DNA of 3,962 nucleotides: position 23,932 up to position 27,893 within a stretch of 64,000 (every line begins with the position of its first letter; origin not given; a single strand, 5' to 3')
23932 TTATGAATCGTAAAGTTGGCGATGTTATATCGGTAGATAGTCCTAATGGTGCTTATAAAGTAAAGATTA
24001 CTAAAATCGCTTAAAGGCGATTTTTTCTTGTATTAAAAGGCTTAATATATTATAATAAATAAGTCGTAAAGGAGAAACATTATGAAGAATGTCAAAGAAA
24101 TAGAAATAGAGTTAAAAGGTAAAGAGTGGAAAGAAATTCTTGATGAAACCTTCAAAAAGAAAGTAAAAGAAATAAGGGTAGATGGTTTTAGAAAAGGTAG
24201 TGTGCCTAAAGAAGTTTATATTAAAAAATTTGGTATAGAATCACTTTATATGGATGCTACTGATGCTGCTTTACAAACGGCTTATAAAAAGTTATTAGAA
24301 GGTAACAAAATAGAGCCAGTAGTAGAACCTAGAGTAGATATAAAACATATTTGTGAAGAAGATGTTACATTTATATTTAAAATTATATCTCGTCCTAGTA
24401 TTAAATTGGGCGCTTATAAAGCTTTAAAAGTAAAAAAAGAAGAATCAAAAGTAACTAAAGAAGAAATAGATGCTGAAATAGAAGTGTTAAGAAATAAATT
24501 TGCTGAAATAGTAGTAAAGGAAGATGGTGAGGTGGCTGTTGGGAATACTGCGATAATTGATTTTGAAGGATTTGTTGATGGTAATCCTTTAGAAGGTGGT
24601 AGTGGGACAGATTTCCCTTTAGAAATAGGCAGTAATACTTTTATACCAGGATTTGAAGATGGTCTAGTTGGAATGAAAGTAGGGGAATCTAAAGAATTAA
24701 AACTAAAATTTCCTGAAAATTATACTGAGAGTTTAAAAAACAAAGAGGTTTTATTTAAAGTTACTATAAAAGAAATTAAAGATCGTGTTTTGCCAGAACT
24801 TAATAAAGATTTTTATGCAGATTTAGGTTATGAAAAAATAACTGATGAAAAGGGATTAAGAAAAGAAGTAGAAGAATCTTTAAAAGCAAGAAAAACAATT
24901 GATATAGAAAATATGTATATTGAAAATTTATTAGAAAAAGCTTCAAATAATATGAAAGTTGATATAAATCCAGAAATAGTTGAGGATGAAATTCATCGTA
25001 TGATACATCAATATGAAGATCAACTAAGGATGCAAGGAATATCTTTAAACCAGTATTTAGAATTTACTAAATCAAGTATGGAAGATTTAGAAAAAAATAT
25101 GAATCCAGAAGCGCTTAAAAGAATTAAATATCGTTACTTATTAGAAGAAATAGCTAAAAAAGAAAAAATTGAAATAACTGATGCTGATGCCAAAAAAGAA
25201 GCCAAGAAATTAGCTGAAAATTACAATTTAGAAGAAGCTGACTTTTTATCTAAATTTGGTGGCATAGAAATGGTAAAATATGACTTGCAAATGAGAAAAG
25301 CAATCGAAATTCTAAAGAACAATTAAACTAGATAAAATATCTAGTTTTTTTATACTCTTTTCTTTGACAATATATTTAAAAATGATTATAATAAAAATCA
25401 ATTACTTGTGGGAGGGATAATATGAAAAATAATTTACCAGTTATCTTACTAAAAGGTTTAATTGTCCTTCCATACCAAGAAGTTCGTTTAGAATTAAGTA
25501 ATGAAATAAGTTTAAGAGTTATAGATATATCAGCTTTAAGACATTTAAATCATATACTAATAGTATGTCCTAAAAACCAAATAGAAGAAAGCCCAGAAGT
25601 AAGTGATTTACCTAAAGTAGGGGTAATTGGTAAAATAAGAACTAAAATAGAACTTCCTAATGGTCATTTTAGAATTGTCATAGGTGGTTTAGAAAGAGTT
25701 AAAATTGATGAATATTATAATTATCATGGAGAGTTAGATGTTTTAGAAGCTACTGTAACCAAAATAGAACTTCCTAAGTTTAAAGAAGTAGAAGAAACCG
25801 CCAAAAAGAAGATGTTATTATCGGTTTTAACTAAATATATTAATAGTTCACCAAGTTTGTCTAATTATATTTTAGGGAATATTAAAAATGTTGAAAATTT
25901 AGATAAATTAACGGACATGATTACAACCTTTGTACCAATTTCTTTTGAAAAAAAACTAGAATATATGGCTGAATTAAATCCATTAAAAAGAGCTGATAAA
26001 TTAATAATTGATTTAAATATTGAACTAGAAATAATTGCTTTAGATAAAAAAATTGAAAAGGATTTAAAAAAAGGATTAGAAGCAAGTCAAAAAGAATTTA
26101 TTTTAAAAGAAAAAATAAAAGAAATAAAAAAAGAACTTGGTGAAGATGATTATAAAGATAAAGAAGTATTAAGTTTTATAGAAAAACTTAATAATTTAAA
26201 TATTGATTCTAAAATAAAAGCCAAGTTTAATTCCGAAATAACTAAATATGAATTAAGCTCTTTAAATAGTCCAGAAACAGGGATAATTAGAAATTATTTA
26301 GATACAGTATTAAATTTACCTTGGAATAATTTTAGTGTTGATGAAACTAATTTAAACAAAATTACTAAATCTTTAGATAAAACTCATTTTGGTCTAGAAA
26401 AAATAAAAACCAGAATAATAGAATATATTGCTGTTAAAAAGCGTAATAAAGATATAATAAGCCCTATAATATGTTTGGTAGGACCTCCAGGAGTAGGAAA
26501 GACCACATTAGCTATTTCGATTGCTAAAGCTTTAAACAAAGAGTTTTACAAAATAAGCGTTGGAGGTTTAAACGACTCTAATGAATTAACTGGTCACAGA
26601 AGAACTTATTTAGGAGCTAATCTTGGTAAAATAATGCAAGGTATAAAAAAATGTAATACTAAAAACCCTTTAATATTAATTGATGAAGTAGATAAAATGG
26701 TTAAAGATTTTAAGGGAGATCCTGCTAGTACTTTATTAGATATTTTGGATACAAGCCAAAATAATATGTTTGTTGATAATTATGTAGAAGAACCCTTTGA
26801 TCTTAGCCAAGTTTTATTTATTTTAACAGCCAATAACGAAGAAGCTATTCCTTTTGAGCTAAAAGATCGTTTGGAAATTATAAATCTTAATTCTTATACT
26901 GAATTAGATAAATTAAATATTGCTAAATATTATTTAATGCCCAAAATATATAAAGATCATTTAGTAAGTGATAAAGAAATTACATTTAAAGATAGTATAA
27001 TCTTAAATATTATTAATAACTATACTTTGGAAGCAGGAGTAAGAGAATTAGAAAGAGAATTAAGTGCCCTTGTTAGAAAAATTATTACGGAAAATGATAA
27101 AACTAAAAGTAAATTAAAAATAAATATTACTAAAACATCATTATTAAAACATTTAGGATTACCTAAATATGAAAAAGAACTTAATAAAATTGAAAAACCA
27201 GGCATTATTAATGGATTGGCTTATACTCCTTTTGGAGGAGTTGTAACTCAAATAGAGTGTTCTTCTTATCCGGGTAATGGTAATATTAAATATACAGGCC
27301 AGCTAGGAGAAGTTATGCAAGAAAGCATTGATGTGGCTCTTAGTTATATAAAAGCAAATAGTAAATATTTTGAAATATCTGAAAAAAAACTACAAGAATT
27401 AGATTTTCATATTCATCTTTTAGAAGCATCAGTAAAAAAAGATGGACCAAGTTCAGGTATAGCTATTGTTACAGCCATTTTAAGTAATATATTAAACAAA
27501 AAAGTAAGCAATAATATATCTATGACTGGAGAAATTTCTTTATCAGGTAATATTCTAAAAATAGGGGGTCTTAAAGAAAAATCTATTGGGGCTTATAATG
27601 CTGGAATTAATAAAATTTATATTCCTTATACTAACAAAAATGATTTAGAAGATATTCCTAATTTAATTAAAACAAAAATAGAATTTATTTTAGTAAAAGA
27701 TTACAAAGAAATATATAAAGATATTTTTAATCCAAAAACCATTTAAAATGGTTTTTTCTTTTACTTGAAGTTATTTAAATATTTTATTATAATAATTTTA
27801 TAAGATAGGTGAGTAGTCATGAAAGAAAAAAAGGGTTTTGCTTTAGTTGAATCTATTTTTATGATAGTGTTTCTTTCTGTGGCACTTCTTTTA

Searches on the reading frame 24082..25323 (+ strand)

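Call 16: search_protein_families(library=pfam, proteins=[window:24082-25323:+], max_evalue=0.00001)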
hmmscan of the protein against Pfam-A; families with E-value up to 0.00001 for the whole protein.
window:24082-25323:+ (414 aa): 3 families
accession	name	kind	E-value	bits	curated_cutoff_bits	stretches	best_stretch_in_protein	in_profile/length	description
PF05697.18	Trigger_N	-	3.5e-30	105.6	22.2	1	2-135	10-143/144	Bacterial trigger factor protein (TF)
PF05698.19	Trigger_C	-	3.9e-30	105.5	22.7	1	258-412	4-161/162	Bacterial trigger factor protein (TF) C-terminus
PF00254.34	FKBP_C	-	3e-14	53.5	21.1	1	151-229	5-93/94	FKBP-type peptidyl-prolyl cis-trans isomerase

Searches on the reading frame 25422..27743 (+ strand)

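Call 16: search_protein_families(library=pfam, proteins=[window:25422-27743:+], max_evalue=0.00001)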
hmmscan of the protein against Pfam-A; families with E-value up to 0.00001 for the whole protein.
window:25422-27743:+ (774 aa): 9 families
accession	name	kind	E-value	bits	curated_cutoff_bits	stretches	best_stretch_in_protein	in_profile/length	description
PF05362.19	Lon_C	-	1.4e-64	217.9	21.1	1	569-768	2-202/205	Lon protease (S16) C-terminal proteolytic domain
PF02190.22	LON_substr_bdg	-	1.5e-26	94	28.7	1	5-195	2-195/200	ATP-dependent protease La (LON) substrate-binding domain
PF00004.35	AAA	-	1.7e-21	77.5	21.2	1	350-487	1-126/131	ATPase family associated with various cellular activities (AAA)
PF22667.2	Lon_lid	-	8.3e-16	57.8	27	1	511-564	1-54/57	Lon protease AAA+ ATPase lid domain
PF13541.12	ChlI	-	4.6e-09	36.7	27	1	612-738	2-121/121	Subunit ChlI of Mg-chelatase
PF07728.20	AAA_5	-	1.7e-07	31.7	22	1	350-480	2-135/139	AAA domain (dynein-related subfamily)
PF05496.18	RuvB_N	-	1.4e-06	28.6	27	0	322-390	9-76/159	Holliday junction DNA helicase RuvB P-loop domain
PF07724.20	AAA_2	-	1.9e-06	28.4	27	1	350-479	6-132/166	AAA domain (Cdc48 subfamily)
PF13401.12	AAA_22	-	5.7e-06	27.1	27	0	349-443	7-109/130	AAA domain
